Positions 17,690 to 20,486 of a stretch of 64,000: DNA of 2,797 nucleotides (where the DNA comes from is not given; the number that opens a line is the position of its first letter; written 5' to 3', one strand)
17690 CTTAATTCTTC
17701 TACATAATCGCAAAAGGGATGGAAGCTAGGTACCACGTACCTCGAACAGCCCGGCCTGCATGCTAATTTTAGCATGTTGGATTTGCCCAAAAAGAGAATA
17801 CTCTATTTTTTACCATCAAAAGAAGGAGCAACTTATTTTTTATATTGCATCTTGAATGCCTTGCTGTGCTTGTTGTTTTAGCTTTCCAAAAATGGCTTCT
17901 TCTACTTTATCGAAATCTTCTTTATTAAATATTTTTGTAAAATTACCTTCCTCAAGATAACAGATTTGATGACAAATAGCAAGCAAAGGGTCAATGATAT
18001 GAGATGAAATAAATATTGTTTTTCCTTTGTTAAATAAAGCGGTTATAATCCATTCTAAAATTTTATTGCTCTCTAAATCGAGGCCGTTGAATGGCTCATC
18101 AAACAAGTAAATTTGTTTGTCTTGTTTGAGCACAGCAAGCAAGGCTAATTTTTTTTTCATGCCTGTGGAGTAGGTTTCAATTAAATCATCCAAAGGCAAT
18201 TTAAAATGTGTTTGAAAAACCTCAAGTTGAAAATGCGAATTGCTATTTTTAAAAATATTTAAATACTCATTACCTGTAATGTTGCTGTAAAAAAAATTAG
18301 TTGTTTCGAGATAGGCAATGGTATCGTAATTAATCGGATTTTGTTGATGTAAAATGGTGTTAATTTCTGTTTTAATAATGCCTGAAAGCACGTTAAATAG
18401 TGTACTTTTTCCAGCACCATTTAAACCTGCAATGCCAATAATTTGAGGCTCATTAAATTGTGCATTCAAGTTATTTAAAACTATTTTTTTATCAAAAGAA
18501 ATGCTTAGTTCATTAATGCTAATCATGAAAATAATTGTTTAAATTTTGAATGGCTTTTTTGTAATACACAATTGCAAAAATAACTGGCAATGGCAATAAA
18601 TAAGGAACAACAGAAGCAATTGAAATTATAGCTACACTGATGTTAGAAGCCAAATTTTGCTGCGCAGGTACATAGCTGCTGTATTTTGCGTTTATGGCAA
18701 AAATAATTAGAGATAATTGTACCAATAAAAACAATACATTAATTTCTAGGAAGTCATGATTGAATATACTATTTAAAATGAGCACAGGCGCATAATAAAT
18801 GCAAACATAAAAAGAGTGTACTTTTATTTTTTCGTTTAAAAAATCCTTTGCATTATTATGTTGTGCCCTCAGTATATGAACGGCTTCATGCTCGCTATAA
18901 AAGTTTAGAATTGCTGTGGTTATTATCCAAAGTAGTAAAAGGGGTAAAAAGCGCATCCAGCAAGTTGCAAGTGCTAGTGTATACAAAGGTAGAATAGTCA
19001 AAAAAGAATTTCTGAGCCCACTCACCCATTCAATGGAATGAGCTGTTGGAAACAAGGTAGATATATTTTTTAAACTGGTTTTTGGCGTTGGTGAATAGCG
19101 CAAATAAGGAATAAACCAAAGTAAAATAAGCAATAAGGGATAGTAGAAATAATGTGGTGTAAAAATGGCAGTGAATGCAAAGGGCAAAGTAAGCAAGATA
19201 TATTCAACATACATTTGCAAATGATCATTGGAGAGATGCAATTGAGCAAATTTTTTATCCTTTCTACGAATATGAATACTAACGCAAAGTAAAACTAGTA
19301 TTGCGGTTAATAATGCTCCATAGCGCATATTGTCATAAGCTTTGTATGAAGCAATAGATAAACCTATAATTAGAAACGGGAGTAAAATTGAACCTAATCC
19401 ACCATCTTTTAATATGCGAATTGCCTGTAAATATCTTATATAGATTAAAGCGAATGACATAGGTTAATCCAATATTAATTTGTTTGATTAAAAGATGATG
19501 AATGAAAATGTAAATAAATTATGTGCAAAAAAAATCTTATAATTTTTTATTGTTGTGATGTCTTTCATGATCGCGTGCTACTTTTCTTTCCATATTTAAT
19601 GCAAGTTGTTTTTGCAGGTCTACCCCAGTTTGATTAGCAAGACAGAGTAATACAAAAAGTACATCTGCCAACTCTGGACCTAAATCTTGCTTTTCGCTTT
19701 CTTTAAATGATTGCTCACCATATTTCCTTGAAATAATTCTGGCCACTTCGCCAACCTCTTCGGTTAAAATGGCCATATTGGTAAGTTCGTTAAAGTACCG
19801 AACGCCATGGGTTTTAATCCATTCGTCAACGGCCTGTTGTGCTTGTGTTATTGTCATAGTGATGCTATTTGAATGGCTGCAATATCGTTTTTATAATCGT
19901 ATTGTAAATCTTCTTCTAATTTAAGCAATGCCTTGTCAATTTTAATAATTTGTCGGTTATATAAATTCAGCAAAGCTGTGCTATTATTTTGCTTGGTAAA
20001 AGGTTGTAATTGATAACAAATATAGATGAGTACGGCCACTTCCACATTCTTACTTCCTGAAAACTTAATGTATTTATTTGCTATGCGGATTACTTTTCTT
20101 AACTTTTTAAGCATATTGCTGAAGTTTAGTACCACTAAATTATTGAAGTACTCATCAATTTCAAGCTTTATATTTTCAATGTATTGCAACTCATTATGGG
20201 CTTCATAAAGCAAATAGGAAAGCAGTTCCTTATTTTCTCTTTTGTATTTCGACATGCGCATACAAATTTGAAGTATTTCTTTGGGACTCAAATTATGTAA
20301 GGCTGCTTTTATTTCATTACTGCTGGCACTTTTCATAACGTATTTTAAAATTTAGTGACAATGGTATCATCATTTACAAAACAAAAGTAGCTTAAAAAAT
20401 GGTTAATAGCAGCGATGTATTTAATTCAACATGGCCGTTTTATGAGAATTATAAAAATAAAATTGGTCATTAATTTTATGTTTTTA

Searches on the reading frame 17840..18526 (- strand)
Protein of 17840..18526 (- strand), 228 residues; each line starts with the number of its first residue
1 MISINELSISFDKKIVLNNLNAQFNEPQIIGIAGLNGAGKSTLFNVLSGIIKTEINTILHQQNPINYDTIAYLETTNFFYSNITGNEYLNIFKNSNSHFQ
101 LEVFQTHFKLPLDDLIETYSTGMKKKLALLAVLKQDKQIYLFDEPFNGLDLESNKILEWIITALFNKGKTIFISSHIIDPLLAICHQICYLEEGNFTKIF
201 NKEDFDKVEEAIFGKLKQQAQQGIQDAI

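Call 3: search_protein_families(library=pfam, proteins=[window:17840-18526:-], max_evalue=0.01)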
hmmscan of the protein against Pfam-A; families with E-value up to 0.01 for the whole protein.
window:17840-18526:- (228 aa): 4 families
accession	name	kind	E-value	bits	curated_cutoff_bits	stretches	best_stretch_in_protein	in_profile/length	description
PF00005.33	ABC_tran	-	9e-19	68.9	25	1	17-147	1-137/137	ABC transporter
PF13304.12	AAA_21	-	2.5e-10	41.4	27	1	108-176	231-298/304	AAA domain, putative AbiEii toxin, Type IV TA system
PF03193.22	RsgA_GTPase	-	0.00013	22.3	30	1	8-61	88-140/174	RsgA GTPase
PF01926.29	MMR_HSR1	-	0.0016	19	21.9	1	30-85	2-55/113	50S ribosome-binding GTPase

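Call 4: search_protein_families(library=ncbifam, proteins=[window:17840-18526:-], max_evalue=0.01)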
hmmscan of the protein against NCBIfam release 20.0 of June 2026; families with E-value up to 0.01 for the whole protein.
window:17840-18526:- (228 aa): 186 families (the best 25 are shown)
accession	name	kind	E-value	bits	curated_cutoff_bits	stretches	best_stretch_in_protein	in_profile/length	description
NF047565.1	PSM_export_PmtA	equivalog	5.3e-27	94.8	350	1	4-198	5-208/282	phenol-soluble modulin export ABC transporter ATP-binding protein PmtA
NF000355.4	ribo_prot_ABC_F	equivalog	7.2e-25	87.8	380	1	2-198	3-194/499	ribosomal protection-like ABC-F family protein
TIGR03740.1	galliderm_ABC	subfamily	1.2e-24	87.2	309.75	1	3-208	2-214/223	lantibiotic protection ABC transporter ATP-binding subunit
NF047568.1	PSM_export_PmtC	equivalog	5e-22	78.7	375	1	4-213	3-215/290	phenol-soluble modulin export ABC transporter ATP-binding protein PmtC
TIGR01188.1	drrA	subfamily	6.6e-21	74.9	312.45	2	113-206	119-212/302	daunorubicin resistance ABC transporter, ATP-binding protein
NF010059.0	PRK13536.1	equivalog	1e-20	73.8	549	2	116-212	172-266/342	nodulation factor ABC transporter ATP-binding protein NodI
TIGR01189.1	ccmA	equivalog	2.6e-20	72.9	131.6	1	3-177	2-186/198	heme ABC exporter ATP-binding protein CcmA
TIGR01288.1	nodI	equivalog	2.7e-20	72.6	424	2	116-204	133-219/303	nodulation factor ABC transporter ATP-binding protein NodI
NF010060.0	PRK13537.1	equivalog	3.3e-20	72.2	521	2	115-195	143-223/314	nodulation factor ABC transporter ATP-binding protein NodI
TIGR01166.1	cbiO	subfamily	4.4e-20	72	211.8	2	14-71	5-62/190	cobalt ABC transporter, ATP-binding protein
TIGR04521.1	ECF_ATPase_2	equivalog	5.6e-20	71.6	330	2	120-202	146-229/279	energy-coupling factor transporter ATPase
TIGR03522.1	GldA_ABC_ATP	equivalog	1.4e-19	70.6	402.6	1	2-196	3-210/301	gliding motility-associated ABC transporter ATP-binding subunit GldA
NF010061.0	PRK13538.1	equivalog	3.1e-19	69.3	195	1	1-176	5-191/211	cytochrome c biogenesis heme-transporting ATPase CcmA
NF010159.0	PRK13638.1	equivalog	4.7e-19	68.8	489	2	1-70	1-70/271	energy-coupling factor ABC transporter ATP-binding protein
NF008409.0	PRK11231.1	equivalog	1.3e-18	67.3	375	2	2-67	3-68/255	Fe(3+) dicitrate ABC transporter ATP-binding protein FecE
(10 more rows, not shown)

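Call 81: search_protein_families(library=padloc, proteins=[window:17840-18526:-], max_evalue=0.001)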
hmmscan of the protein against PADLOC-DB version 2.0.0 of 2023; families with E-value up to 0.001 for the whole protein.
window:17840-18526:- (228 aa): 11 families
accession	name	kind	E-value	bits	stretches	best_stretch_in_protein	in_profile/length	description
PDLC04135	mad3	-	1.5e-20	72.1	2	109-195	254-344/374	mads_3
PDLC02980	AriA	-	2.1e-11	42.4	1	106-176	229-298/304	-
PDLC04541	PDC-M25A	-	1.5e-08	32.1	1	101-176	233-305/380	-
PDLC04140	mad8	-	3.5e-06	24.7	1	13-54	13-54/314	mads_8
PDLC04164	AriA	-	3.7e-06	24.7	0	17-76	15-79/253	-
PDLC04144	HEC-01B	-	0.00012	19.3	0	26-52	22-51/395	-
PDLC04146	HEC-02B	-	0.00029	18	0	126-178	223-280/344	-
PDLC00289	PtuA1|PtuA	-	0.00039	17.6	1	9-96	6-98/404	AAA ATPase domain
PDLC00290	PtuA1|PtuA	-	0.00049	17.6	0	20-76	17-72/414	AAA ATPase domain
PDLC00271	PtuA1|PtuA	-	0.00081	17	1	17-83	14-82/421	AAA ATPase domain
PDLC04182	HEC-01A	-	0.00091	16.3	0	28-48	32-52/406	-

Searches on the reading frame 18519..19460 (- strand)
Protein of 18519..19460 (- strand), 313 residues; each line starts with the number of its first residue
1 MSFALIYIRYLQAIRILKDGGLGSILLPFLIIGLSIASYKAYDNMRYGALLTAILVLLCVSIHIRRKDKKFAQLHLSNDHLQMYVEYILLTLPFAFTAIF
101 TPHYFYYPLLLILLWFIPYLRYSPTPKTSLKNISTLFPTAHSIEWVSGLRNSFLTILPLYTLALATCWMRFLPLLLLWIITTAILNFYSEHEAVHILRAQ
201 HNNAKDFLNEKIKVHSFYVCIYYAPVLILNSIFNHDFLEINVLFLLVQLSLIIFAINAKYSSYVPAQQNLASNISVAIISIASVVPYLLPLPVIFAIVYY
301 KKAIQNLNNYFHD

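Call 3: search_protein_families(library=pfam, proteins=[window:18519-19460:-], max_evalue=0.01)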
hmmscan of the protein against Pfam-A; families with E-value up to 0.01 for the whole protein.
window:18519-19460:- (313 aa): 0 families

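Call 4: search_protein_families(library=ncbifam, proteins=[window:18519-19460:-], max_evalue=0.01)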
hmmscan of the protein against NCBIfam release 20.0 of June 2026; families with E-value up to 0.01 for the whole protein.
window:18519-19460:- (313 aa): 0 families

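Call 45: find_homologous_proteins(query=window:18519-19460:-)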
Query window:18519-19460:- (313 aa): 31 proteins with E <= 0.001 among 4398 candidates.
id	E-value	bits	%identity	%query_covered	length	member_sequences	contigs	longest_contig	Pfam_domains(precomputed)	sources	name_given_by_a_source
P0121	6.1e-197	671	100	100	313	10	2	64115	-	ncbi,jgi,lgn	jgi:hypothetical protein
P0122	2.0e-194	663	98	100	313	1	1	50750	-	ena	-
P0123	1.1e-177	608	90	100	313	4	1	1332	-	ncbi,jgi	jgi:hypothetical protein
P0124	3.5e-154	531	74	100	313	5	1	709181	-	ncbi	-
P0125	3.2e-151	521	76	100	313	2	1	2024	-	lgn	-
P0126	1.0e-150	520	73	100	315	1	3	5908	-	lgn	-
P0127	5.5e-147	507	73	100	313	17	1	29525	-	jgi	jgi:hypothetical protein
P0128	7.7e-146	503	71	100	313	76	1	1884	-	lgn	-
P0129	2.9e-140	485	68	100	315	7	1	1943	-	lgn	-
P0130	9.7e-139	480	68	100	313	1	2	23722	-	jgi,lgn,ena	jgi:hypothetical protein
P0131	1.2e-129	450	63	100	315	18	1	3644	-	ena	-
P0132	4.6e-129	448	63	100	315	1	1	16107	-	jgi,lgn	jgi:hypothetical protein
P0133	2.2e-124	433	61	100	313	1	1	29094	-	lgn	-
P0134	7.7e-122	425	63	94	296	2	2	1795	-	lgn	-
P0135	4.3e-118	412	58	100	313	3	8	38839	-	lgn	-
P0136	1.9e-117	410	58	100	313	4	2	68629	-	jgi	jgi:hypothetical protein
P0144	2.4e-73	265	44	99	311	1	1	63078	-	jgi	jgi:hypothetical protein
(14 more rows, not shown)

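Call 46: find_encoding_contigs(protein=P0124, flank=8000, max_places=1)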
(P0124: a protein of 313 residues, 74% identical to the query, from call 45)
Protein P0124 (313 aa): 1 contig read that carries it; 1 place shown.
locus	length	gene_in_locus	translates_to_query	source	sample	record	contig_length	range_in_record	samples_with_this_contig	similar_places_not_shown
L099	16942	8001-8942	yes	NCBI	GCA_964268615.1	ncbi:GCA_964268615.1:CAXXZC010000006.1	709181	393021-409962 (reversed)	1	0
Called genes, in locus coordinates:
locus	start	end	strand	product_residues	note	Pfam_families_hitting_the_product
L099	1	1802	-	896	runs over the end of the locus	PF00041:fn3 (faint), PF13585:CHU_C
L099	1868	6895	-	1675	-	PF13205:Big_5 (weak), PF00932:LTD, PF13205:Big_5 (weak), PF00932:LTD, PF13205:Big_5, PF00932:LTD, PF13205:Big_5 (weak), PF13585:CHU_C (weak)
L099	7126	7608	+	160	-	-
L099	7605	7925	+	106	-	PF01503:PRA-PH (weak), PF03819:MazG, PF12643:MazG-like (weak)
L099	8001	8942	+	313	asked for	-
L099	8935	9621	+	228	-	PF00005:ABC_tran, PF13304:AAA_21 (weak)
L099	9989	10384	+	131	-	-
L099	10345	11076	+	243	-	PF04055:Radical_SAM (weak), PF13186:SPASM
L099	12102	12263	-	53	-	-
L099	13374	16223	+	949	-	PF00675:Peptidase_M16, PF05193:Peptidase_M16_C, PF00675:Peptidase_M16, PF05193:Peptidase_M16_C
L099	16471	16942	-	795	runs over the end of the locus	PF12704:MacB_PCD, PF02687:FtsX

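Call 47: find_encoding_contigs(protein=P0136, flank=8000, max_places=1)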
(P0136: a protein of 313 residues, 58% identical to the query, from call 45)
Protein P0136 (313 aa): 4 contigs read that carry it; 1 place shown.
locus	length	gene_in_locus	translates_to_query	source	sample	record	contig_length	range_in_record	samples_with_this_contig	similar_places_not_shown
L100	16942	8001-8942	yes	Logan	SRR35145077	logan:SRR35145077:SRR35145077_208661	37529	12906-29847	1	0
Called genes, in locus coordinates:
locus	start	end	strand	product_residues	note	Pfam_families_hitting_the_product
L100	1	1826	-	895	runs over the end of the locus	PF00041:fn3 (faint), PF13585:CHU_C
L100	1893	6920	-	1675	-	PF13205:Big_5, PF00932:LTD, PF13205:Big_5 (weak), PF00932:LTD, PF13205:Big_5 (weak), PF00932:LTD, PF13585:CHU_C (weak)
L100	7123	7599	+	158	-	-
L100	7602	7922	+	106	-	PF01503:PRA-PH (weak), PF03819:MazG, PF12643:MazG-like (weak)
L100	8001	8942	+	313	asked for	-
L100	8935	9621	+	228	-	PF00005:ABC_tran, PF13304:AAA_21 (faint)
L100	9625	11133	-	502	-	PF01676:Metalloenzyme, PF06415:iPGM_N, PF01663:Phosphodiest (faint)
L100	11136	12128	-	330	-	PF00512:HisKA, PF13581:HATPase_c_2 (weak), PF02518:HATPase_c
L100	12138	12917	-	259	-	PF00378:ECH_1, PF16113:ECH_2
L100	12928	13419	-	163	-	PF01883:FeS_assembly_P, PF23451:Zn_ribbon_PaaD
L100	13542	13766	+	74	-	PF12843:QSregVF_b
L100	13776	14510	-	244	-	PF14371:DUF4412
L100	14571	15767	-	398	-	PF01979:Amidohydro_1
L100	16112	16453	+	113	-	PF00436:SSB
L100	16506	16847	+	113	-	PF00436:SSB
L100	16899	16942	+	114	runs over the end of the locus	PF00436:SSB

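Call 48: find_encoding_contigs(protein=P0144, flank=8000, max_places=1)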
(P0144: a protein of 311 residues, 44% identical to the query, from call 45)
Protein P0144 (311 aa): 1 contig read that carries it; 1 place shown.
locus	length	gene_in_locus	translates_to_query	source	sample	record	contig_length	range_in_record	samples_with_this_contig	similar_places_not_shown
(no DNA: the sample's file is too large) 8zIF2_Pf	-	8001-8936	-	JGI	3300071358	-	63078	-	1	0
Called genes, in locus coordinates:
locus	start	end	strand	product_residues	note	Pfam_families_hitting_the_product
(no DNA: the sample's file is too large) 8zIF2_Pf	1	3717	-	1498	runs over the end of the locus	PF19081:Ig_7, PF18962:Por_Secre_tail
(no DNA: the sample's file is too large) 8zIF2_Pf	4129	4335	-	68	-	PF13443:HTH_26, PF01381:HTH_3 (faint)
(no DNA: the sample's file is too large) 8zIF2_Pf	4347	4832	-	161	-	-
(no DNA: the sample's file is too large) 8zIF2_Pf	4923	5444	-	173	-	-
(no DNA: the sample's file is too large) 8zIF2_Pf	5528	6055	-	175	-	-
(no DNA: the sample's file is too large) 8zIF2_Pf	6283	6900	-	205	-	-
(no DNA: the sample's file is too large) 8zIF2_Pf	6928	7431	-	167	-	PF04542:Sigma70_r2, PF08281:Sigma70_r4_2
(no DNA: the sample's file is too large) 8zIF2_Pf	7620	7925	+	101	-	-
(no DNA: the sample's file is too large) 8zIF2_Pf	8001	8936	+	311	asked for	-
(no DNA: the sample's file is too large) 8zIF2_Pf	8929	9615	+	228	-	PF00005:ABC_tran, PF13304:AAA_21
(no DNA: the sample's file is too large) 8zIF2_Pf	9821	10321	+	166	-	PF04542:Sigma70_r2, PF08281:Sigma70_r4_2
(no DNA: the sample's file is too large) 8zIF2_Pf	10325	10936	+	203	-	-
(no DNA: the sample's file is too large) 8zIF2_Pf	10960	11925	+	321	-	PF13026:DUF3887, PF01551:Peptidase_M23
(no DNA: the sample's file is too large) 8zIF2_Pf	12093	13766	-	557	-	PF01301:Glyco_hydro_35, PF02449:Glyco_hydro_42, PF18120:DUF5597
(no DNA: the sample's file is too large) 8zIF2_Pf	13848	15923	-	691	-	PF01120:Alpha_L_fucos, PF00754:F5_F8_type_C, PF22633:F5_F8_type_C_2, PF13287:Fn3_assoc, PF13290:CHB_HEX_C_1, PF00754:F5_F8_type_C, PF22633:F5_F8_type_C_2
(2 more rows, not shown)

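Call 81: search_protein_families(library=padloc, proteins=[window:18519-19460:-], max_evalue=0.001)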
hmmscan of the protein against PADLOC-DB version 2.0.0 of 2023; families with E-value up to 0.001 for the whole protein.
window:18519-19460:- (313 aa): 0 families

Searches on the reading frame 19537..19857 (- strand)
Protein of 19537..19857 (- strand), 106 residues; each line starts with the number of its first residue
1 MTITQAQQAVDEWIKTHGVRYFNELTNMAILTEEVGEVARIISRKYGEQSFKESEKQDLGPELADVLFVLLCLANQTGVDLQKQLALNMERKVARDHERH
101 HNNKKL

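Call 3: search_protein_families(library=pfam, proteins=[window:19537-19857:-], max_evalue=0.01)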
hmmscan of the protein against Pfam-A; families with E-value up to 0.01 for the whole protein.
window:19537-19857:- (106 aa): 3 families
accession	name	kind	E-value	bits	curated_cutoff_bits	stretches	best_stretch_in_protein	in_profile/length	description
PF03819.22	MazG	-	6.5e-12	46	22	1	23-98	2-72/74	MazG nucleotide pyrophosphohydrolase domain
PF01503.22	PRA-PH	-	4.6e-05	24.2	21.3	1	28-84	27-78/86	Phosphoribosyl-ATP pyrophosphohydrolase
PF12643.12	MazG-like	-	8e-05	23.3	27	1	52-103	27-78/85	MazG-like family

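Call 4: search_protein_families(library=ncbifam, proteins=[window:19537-19857:-], max_evalue=0.01)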
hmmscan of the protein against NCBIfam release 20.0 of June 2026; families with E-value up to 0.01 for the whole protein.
window:19537-19857:- (106 aa): 1 family
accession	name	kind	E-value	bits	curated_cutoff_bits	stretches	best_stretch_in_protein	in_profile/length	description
NF007113.1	PRK09562.1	equivalog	0.0096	15.6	208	0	9-90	141-213/251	nucleoside triphosphate pyrophosphohydrolase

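Call 81: search_protein_families(library=padloc, proteins=[window:19537-19857:-], max_evalue=0.001)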
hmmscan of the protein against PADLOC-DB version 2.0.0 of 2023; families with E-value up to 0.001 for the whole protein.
window:19537-19857:- (106 aa): 0 families

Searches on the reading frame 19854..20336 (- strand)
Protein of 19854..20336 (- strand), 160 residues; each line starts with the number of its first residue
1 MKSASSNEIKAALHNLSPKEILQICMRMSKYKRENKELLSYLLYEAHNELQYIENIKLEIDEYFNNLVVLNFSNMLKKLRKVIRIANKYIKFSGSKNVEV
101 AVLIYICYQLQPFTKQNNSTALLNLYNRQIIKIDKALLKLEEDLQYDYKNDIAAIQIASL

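Call 3: search_protein_families(library=pfam, proteins=[window:19854-20336:-], max_evalue=0.01)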
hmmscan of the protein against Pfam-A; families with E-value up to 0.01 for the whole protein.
window:19854-20336:- (160 aa): 1 family
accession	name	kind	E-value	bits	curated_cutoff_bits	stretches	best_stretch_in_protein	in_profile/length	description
PF14842.11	FliG_N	-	0.0038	18.3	25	1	11-70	22-81/104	FliG N-terminal domain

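Call 4: search_protein_families(library=ncbifam, proteins=[window:19854-20336:-], max_evalue=0.01)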
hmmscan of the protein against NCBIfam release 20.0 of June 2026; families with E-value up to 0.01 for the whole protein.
window:19854-20336:- (160 aa): 0 families

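Call 81: search_protein_families(library=padloc, proteins=[window:19854-20336:-], max_evalue=0.001)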
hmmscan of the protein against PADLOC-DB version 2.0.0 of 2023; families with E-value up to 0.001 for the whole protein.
window:19854-20336:- (160 aa): 1 family
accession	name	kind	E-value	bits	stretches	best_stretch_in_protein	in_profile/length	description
PDLC04251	PDC-M01B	-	0.00016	19.1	1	10-81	5-76/279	-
